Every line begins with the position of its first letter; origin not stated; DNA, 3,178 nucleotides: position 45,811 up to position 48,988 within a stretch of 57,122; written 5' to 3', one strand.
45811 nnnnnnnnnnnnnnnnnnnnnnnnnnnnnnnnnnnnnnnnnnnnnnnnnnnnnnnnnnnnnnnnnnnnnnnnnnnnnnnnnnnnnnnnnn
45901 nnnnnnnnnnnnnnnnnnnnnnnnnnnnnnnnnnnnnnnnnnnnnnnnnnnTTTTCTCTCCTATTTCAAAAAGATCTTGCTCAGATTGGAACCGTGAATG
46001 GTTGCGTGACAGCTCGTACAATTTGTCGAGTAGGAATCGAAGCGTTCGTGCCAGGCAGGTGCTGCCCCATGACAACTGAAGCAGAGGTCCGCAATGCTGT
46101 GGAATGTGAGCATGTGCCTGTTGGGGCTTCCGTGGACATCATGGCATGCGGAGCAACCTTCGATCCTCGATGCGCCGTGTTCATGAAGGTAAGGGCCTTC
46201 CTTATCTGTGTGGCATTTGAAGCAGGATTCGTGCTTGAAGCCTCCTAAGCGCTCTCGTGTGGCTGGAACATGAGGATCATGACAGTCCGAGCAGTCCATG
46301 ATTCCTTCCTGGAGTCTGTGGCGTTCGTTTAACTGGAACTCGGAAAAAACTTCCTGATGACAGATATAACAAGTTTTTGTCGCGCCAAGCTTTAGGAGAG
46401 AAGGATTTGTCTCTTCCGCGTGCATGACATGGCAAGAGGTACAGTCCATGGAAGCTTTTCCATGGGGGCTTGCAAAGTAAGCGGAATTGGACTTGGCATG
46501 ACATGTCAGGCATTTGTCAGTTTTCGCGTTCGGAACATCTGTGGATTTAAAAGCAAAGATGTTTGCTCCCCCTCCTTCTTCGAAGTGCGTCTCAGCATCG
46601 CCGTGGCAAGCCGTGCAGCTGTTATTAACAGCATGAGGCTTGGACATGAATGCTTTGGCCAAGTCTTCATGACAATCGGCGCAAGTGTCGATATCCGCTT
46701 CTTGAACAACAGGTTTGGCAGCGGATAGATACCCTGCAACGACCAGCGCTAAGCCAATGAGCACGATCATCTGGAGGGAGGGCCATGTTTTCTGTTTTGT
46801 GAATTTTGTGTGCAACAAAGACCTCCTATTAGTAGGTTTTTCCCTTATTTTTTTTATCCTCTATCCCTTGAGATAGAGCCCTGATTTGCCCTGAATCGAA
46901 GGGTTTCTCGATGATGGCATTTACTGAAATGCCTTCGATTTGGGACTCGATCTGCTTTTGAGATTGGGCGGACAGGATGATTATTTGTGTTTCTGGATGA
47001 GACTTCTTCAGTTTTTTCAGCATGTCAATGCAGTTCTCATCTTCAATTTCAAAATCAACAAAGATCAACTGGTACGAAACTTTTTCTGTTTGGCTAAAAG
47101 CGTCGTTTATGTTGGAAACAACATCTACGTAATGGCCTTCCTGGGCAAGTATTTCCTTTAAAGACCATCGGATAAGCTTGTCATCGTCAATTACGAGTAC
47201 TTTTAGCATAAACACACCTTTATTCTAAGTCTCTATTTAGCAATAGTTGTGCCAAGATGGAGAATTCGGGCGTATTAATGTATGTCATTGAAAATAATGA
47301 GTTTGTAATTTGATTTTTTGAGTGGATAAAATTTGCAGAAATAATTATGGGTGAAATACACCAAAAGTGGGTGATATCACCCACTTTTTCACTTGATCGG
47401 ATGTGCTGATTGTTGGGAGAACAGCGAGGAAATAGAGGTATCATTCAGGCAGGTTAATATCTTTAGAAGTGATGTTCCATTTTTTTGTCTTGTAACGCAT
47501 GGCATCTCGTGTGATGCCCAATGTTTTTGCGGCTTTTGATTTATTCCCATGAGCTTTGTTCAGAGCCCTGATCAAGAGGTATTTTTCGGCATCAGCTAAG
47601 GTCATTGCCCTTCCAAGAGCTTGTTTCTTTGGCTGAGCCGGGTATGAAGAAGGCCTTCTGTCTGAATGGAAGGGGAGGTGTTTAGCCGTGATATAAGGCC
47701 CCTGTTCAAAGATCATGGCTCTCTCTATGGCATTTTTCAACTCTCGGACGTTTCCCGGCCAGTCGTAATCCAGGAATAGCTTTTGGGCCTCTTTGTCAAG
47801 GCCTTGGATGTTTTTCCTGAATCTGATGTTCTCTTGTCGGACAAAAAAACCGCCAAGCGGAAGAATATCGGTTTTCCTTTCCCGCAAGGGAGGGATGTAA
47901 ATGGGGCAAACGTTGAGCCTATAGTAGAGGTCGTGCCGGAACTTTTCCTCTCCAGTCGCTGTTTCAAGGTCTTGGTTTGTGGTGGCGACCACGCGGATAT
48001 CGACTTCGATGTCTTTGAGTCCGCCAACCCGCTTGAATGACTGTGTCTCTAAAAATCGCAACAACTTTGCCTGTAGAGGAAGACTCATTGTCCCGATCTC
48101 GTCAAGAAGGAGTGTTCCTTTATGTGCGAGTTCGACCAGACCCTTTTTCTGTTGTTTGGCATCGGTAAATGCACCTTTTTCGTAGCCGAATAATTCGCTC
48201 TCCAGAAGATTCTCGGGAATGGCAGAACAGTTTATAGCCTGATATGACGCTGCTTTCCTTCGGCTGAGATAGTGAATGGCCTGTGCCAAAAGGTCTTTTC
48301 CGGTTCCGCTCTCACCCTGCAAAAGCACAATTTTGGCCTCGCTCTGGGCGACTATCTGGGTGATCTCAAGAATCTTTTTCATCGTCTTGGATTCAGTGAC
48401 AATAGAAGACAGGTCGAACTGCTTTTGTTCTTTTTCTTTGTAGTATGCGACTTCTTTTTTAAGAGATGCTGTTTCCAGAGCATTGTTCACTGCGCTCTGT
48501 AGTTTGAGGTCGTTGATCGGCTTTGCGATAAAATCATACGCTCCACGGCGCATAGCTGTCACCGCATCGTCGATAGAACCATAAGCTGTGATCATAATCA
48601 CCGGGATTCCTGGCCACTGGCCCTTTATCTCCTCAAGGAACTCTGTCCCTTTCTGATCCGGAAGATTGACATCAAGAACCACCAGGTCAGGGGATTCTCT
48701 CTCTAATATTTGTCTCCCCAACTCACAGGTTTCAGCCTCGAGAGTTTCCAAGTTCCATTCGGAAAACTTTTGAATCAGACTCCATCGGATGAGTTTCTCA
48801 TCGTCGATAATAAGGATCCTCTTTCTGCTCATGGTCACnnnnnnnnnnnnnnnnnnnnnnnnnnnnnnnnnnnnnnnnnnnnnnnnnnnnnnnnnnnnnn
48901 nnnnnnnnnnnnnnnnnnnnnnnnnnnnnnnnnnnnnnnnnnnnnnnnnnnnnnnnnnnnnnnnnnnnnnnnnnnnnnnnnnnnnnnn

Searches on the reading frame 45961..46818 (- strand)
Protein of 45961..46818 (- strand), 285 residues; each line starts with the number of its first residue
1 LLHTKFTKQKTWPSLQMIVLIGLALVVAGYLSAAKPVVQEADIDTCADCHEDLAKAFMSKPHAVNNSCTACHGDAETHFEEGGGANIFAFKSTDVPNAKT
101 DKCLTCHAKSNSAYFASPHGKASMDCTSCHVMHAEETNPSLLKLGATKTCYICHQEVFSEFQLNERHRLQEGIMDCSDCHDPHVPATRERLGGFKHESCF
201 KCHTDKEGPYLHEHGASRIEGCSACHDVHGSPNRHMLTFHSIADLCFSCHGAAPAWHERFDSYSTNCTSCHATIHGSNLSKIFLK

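Call 6: search_protein_families(library=pfam, proteins=[window:45961-46818:-], max_evalue=0.001)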
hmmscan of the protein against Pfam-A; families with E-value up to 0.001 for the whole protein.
window:45961-46818:- (285 aa): 5 families
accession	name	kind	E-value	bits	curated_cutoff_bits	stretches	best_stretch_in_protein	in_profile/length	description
PF09699.15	Paired_CXXCH_1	-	6.3e-27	93.4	20.6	3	219-252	6-38/41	Doubled CXXCH motif (Paired_CXXCH_1)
PF14522.11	Cytochrome_C7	-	8.6e-11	41.9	24.8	0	147-204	13-67/67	Cytochrome c7 and related cytochrome c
PF14537.11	Cytochrom_c3_2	-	2.4e-09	38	25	0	45-109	8-66/79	Cytochrome c3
PF22113.1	Mtrc-MtrF_II-IV_dom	-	2.5e-08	34.1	30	0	42-136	5-94/176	Outer membrane cytochrome MtrC/MtrF-like, domains II/IV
PF22678.1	Cytochrom_c_NrfB-like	-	2.9e-08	34.5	27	1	68-138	1-73/89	Cytochrome c-type protein NrfB-like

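Call 68: search_protein_families(library=ncbifam, proteins=[window:45961-46818:-], max_evalue=0.001)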
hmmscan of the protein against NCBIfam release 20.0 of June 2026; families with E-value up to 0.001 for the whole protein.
window:45961-46818:- (285 aa): 6 families
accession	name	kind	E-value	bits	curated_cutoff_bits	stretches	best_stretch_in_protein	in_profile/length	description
TIGR03508.1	decahem_SO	subfamily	7.7e-50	169.8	192.2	1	44-280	3-257/258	DmsE family decaheme c-type cytochrome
NF041028.1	decahem_GSU2203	exception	2e-41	142.2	325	1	43-252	36-254/317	GSU2203 family decaheme c-type cytochrome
TIGR01905.1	paired_CXXCH_1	subfamily_domain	4.8e-22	77.6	25.2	3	214-252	1-38/41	doubled CXXCH domain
NF045722.1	c3_cytochr_TmcA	equivalog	4.5e-09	36.2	114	0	96-156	53-112/125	acidic tetraheme cytochrome c3 TmcA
TIGR03153.1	cytochr_NrfH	equivalog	1.2e-06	28.6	134.2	0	38-75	23-62/138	cytochrome c nitrite reductase small subunit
NF047727.1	4hemeCytCCctA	equivalog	1.3e-06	28.5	180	0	148-206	58-107/109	tetraheme c-type cytochrome CctA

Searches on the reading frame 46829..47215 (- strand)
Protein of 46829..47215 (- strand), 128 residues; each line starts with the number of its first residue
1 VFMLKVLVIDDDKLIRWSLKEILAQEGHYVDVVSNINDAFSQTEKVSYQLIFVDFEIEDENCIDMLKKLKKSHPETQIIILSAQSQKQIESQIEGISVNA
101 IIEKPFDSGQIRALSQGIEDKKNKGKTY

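Call 6: search_protein_families(library=pfam, proteins=[window:46829-47215:-], max_evalue=0.001)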
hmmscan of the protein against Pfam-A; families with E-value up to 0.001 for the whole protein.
window:46829-47215:- (128 aa): 2 families
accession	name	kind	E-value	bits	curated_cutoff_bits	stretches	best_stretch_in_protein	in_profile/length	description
PF00072.30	Response_reg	-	2.6e-20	73.1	30.2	1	6-113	1-108/111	Response regulator receiver domain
PF06490.17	FleQ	-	0.00058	20.6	22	1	5-106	1-94/108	Flagellar regulatory protein FleQ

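Call 68: search_protein_families(library=ncbifam, proteins=[window:46829-47209:-], max_evalue=0.001)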
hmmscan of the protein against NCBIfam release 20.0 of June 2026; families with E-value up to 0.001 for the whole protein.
window:46829-47209:- (126 aa): 83 families (the best 25 are shown)
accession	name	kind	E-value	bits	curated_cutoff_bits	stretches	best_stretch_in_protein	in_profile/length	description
TIGR01818.1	ntrC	equivalog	2e-16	59.8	558.6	1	4-114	1-111/463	nitrogen regulation protein NR(I)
NF007928.2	PRK10643.1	equivalog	2.1e-14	53.7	330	1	2-111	1-110/216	two-component system response regulator PmrA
NF045991.1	RespRegCtrARhodob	equivalog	1.6e-12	47.7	350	1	3-116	2-115/224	response regulator transcription factor CtrA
NF007005.1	PRK09468.1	equivalog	2.2e-11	43.7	331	1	3-111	5-113/237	osmolarity response regulator transcription factor OmpR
NF001965.0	PRK00742.1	subfamily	2.8e-11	43.2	293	1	2-105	4-110/357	chemotaxis-specific protein-glutamate methyltransferase CheB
NF051870.1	NAssimRespRegNtrX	equivalog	2.8e-11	43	600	1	2-109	2-111/452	nitrogen assimilation response regulator NtrX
NF033791.1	ActR_PrrA_rreg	equivalog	4.3e-11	43.1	250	1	4-115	4-116/173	ActR/PrrA/RegA family redox response regulator transcription factor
NF010684.1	PRK14084.1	equivalog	4.5e-11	43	375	1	2-122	1-121/254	response regulator transcription factor LytR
NF053854.1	RespRegPhoBBctds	equivalog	6.6e-11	42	270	1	4-108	1-106/225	two-component system response regulator PhoB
NF041734.1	resp_reg_RppA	equivalog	7.6e-11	41.8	250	1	2-111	1-112/229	two-component system response regulator RppA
TIGR01387.1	cztR_silR_copR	subfamily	7.9e-11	42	279.2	1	4-107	1-104/218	heavy metal response regulator transcription factor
NF008199.0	PRK10955.1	equivalog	8.3e-11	42.2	341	1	1-111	1-109/232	envelope stress response regulator transcription factor CpxR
NF041367.1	CheY_Halo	equivalog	8.8e-11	42.2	200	1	4-109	1-106/114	chemotaxis protein CheY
NF006900.1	PRK09390.1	equivalog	9.6e-11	41.6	255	1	3-118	6-122/203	response regulator FixJ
NF051850.1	RespRegRprY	equivalog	1e-10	41.4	370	1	2-109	5-112/234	response regulator transcription factor RprY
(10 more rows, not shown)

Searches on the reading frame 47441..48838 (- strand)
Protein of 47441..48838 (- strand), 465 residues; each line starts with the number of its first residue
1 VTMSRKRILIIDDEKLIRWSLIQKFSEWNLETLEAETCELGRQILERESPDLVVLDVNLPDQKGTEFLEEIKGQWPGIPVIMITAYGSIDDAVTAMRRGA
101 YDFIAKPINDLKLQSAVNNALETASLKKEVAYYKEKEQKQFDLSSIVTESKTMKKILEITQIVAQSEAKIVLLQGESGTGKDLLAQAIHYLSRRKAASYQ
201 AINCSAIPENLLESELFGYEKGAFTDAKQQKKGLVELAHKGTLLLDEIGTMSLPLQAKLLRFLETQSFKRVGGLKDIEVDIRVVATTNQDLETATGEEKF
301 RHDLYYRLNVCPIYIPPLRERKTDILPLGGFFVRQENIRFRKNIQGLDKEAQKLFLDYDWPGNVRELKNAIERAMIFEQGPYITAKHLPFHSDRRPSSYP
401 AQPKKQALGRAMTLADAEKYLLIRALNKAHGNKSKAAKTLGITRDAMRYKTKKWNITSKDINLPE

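Call 6: search_protein_families(library=pfam, proteins=[window:47441-48838:-], max_evalue=0.001)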
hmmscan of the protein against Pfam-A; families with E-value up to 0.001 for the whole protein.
window:47441-48838:- (465 aa): 7 families
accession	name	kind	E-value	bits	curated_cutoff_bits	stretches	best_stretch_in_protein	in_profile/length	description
PF00158.32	Sigma54_activat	-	1.1e-65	220.8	20.2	1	146-313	1-167/168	Sigma-54 interaction domain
PF00072.30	Response_reg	-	1.7e-26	93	30.2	1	8-117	1-110/111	Response regulator receiver domain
PF25601.1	AAA_lid_14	-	7.3e-24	83.8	27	1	319-398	1-80/87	AAA+ ATPase lid domain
PF14532.12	Sigma54_activ_2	-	3.5e-13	50.4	25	1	149-318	3-138/138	Sigma-54 interaction domain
PF02954.25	HTH_8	-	7e-13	48.5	22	1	413-454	1-42/42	Bacterial regulatory protein, Fis family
PF07728.20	AAA_5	-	3.5e-07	30.7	22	1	171-290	2-124/139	AAA domain (dynein-related subfamily)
PF01078.27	Mg_chelatase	-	9.1e-06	25.7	20.3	0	228-267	95-134/207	Magnesium chelatase, subunit ChlI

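Call 12: find_encoding_contigs(protein=window:47441-48832:-, flank=3000, max_places=6)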
Protein window:47441-48832:- (463 aa): no gene with exactly this product is on record in the collection.

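Call 15: find_homologous_proteins(query=window:47441-48832:-, max_evalue=1e-60)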
Query window:47441-48832:- (463 aa): 7933 proteins with E <= 1e-60 among 8000 candidates; the best 120 are listed.
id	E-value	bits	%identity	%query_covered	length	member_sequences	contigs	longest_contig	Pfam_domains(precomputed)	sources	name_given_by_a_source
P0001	0.0e+0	1027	100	100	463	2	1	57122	PF00158.33,PF25601.2,PF02954.26,PF14532.13,PF07728.21,PF00072.31,PF01078.28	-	-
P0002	9.5e-278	939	92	100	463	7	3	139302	PF00158.33,PF25601.2,PF02954.26,PF14532.13,PF07728.21,PF00072.31,PF01078.28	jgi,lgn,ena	-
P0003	4.8e-276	934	91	100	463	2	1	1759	PF00158.33,PF25601.2,PF02954.26,PF14532.13,PF07728.21,PF00072.31,PF01078.28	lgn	-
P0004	1.6e-275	932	91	100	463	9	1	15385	PF00158.33,PF25601.2,PF02954.26,PF14532.13,PF07728.21,PF00072.31,PF01078.28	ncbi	-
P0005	1.6e-273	926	90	100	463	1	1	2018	PF00158.33,PF25601.2,PF02954.26,PF14532.13,PF07728.21,PF00072.31,PF01078.28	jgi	jgi:two-component system response regulator AtoC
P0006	7.3e-273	923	90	100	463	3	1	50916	PF00158.33,PF25601.2,PF02954.26,PF14532.13,PF07728.21,PF00072.31,PF01078.28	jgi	jgi:two-component system response regulator AtoC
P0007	2.7e-272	921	89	100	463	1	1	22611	PF00158.33,PF25601.2,PF02954.26,PF14532.13,PF07728.21,PF00072.31,PF01078.28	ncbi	-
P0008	1.7e-270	916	89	100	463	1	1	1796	PF00158.33,PF25601.2,PF02954.26,PF14532.13,PF07728.21,PF00072.31,PF01078.28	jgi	jgi:DNA-binding NtrC family response regulator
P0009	1.1e-269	913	89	100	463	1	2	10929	PF00158.33,PF25601.2,PF02954.26,PF14532.13,PF07728.21,PF00072.31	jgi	jgi:two-component system response regulator AtoC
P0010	1.6e-265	899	87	100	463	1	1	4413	PF00158.33,PF25601.2,PF02954.26,PF14532.13,PF07728.21,PF00072.31,PF01078.28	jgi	jgi:DNA-binding NtrC family response regulator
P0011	5.1e-265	897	87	100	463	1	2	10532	PF00158.33,PF25601.2,PF02954.26,PF14532.13,PF07728.21,PF00072.31,PF01078.28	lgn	-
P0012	1.3e-262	890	86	100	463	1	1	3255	PF00158.33,PF25601.2,PF02954.26,PF14532.13,PF07728.21,PF00072.31,PF01078.28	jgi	jgi:DNA-binding NtrC family response regulator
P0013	1.8e-262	889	86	100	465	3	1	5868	PF00158.33,PF25601.2,PF02954.26,PF14532.13,PF07728.21,PF00072.31,PF01078.28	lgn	-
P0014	2.1e-262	889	86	100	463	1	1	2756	PF00158.33,PF25601.2,PF02954.26,PF14532.13,PF07728.21,PF00072.31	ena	-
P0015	1.5e-259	879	86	100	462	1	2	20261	PF00158.33,PF25601.2,PF02954.26,PF00004.36,PF14532.13,PF07728.21,PF00072.31,PF01078.28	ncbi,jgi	ncbi:MAG: sigma-54 dependent transcriptional regulator [Candidatus Aminicenantes bacterium]|jgi:DNA-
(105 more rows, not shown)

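Call 17: find_related_loci(query=window:47441-48832:-, collection=genome_contigs, flank=10000)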
Query window:47441-48832:- (463 aa) in genome_contigs; peptide patterns used: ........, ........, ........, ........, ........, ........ (x = any residue, [..] = any of these).
152 stretches matched a pattern; 114 encode a relative of the query (tblastn E <= 1e-3); the best 80 are kept; 79 distinct loci.
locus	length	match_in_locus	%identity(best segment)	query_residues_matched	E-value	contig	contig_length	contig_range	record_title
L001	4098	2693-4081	92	1-463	0e+0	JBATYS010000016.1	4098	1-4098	MAG: Candidatus Aminicenantaceae bacterium isolate MFD12937_ilm_asm_bin5 k127_214545, whole genome shotgun sequence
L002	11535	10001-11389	91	1-463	0e+0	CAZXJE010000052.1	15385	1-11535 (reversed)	MAG TPA_asm: uncultured Eubacteriales bacterium isolate SRP068000_co2_124 genome assembly, contig: NODE_3438_length_1538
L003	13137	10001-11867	86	1-462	0e+0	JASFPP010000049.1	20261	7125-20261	MAG: Candidatus Aminicenantes bacterium isolate D0819M58metaG_sub_Bin_184 D0819M58metaG_FD_scaffold_174_c1, whole genome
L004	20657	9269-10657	81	1-463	0e+0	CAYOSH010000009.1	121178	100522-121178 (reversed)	MAG TPA_asm: uncultured Eubacteriales bacterium isolate SRP185410_co2_348 genome assembly, contig: NODE_79_length_121178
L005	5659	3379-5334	77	1-463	0e+0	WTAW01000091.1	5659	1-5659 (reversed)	MAG: Candidatus Aminicenantes bacterium isolate GLR1792 c_000000247776, whole genome shotgun sequence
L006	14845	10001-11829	67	1-462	0e+0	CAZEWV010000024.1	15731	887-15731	MAG TPA_asm: uncultured Eubacteriales bacterium isolate SRP128015_co2_61 genome assembly, contig: NODE_2228_length_15731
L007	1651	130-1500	67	1-458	0e+0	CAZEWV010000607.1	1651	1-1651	MAG TPA_asm: uncultured Eubacteriales bacterium isolate SRP128015_co2_61 genome assembly, contig: NODE_134543_length_165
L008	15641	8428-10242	68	4-454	0e+0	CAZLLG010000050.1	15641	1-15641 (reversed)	MAG TPA_asm: uncultured Eubacteriales bacterium isolate SRP167671_co1_161 genome assembly, contig: NODE_4398_length_1564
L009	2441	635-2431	66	1-458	0e+0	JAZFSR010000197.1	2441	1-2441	MAG: Candidatus Aminicenantaceae bacterium isolate BS2bin.13 BS2bin.13_197, whole genome shotgun sequence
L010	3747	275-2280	67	1-454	0e+0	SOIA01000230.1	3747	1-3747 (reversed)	MAG: Candidatus Aminicenantes bacterium isolate E29_bin11 NODE_15881_length_3747_cov_17.108072, whole genome shotgun seq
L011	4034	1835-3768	65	1-459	0e+0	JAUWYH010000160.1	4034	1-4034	MAG: Candidatus Aminicenantes bacterium isolate CSMAG_2705 CSMAG_2705_k141_1085464_length_4034_cov_6.8284, whole genome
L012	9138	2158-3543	65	1-458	0e+0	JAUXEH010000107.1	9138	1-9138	MAG: Candidatus Aminicenantes bacterium isolate CSMAG_2872 CSMAG_2872_k117_3536559_length_9138_cov_26.9712, whole genome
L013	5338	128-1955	64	6-458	0e+0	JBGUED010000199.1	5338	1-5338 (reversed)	MAG: Candidatus Aminicenantaceae bacterium isolate 11D-13 NODE_199_length_5338_cov_2.345942, whole genome shotgun sequen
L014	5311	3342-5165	67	1-458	0e+0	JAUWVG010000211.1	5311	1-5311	MAG: Candidatus Aminicenantes bacterium isolate CSMAG_2626 CSMAG_2626_k141_219213_length_5311_cov_22.8965, whole genome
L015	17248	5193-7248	66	1-461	0e+0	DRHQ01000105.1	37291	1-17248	MAG TPA_asm: Candidatus Aminicenantes bacterium isolate HyVt-373 HyVt-373_k145_645008, whole genome shotgun sequence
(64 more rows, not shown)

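Call 48: search_solved_structures(query=window:47441-48832:-, max_evalue=1e-30)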
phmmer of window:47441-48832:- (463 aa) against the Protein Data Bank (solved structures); distinct sequences matched with E-value up to 1e-30: 35.
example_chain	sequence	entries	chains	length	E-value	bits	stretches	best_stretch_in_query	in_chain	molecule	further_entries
4l4u_A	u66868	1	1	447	1.5e-96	327.5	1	3-453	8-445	Transcriptional regulator (NtrC family)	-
1ny5_A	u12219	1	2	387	3.5e-96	326.2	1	5-383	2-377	transcriptional regulator (NtrC family)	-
3dzd_A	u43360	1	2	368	4.6e-85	289.6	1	4-381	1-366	Transcriptional regulator (NtrC family)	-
5ep0_A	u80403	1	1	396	7.3e-82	279.1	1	38-377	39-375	Putative repressor protein luxO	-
4ly6_A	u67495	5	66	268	7.1e-74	252.7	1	133-383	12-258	Transcriptional regulator (NtrC family)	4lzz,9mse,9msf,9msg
1ny6_A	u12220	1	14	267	7.5e-74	252.7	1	136-383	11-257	transcriptional regulator (NtrC family)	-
5m7n_A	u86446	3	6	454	1.2e-73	252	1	6-451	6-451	Nitrogen assimilation regulatory protein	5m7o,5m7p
3m0e_A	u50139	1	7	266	4.9e-73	250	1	136-383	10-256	Transcriptional regulator (NtrC family)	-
1ojl_A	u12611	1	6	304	2.6e-72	247.6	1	145-448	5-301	TRANSCRIPTIONAL REGULATORY PROTEIN ZRAR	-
9qq6_C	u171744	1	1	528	1.2e-68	235.5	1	141-458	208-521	Nif-specific regulatory protein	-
8p53_C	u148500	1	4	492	4.4e-64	220.5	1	63-387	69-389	Transcriptional regulator FleQ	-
8pb9_D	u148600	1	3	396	1.1e-61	212.5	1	63-378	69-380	Transcriptional regulator FleQ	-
5exx_A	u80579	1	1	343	1.3e-61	212.3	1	142-387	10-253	Transcriptional regulator FleQ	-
6jdi_A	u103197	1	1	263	1.5e-61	212.1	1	143-381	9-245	Nitrogen assimilation regulatory protein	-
4qhs_A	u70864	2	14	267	3.4e-61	210.9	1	144-386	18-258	Flagellar regulatory protein C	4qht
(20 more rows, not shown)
